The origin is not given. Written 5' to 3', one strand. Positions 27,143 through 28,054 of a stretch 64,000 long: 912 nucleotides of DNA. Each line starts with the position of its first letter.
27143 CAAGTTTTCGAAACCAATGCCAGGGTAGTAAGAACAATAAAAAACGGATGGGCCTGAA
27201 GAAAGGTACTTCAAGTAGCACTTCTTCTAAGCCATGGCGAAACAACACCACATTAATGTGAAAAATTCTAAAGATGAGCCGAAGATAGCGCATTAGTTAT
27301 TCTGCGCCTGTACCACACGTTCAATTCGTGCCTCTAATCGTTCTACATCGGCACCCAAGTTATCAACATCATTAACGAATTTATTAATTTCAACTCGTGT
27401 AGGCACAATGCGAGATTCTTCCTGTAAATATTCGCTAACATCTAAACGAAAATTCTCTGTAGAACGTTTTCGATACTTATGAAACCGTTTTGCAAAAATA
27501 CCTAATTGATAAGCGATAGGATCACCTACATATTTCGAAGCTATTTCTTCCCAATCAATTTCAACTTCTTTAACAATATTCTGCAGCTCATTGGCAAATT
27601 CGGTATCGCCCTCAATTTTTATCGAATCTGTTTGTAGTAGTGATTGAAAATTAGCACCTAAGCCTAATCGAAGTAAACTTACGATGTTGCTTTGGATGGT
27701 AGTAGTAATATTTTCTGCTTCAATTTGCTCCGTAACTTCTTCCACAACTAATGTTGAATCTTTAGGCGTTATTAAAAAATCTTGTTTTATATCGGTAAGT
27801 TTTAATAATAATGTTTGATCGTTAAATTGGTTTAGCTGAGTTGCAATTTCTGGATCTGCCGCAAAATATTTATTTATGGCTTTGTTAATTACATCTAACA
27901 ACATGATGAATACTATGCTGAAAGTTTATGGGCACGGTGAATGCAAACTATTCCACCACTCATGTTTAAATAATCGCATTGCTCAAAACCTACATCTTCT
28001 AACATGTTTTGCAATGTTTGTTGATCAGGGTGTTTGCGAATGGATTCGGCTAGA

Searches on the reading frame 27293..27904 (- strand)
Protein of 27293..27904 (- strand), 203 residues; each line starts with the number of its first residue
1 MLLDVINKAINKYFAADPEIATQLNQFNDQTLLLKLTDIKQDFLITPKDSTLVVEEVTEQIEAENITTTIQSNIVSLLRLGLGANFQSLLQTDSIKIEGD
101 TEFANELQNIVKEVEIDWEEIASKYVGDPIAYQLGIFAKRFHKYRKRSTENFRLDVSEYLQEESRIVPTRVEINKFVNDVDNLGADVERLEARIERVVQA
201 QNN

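Call 95: search_protein_families(library=pfam, proteins=[window:27293-27904:-], max_evalue=0.001)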
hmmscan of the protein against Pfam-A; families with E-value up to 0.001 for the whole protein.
window:27293-27904:- (203 aa): 2 families
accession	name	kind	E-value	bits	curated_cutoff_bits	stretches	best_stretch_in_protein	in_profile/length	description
PF02036.22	SCP2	-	1.5e-11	45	21.3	1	10-112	1-101/101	SCP-2 sterol transfer family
PF14864.11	Alkyl_sulf_C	-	0.0006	20.5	27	1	30-116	34-118/125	Alkyl sulfatase C-terminal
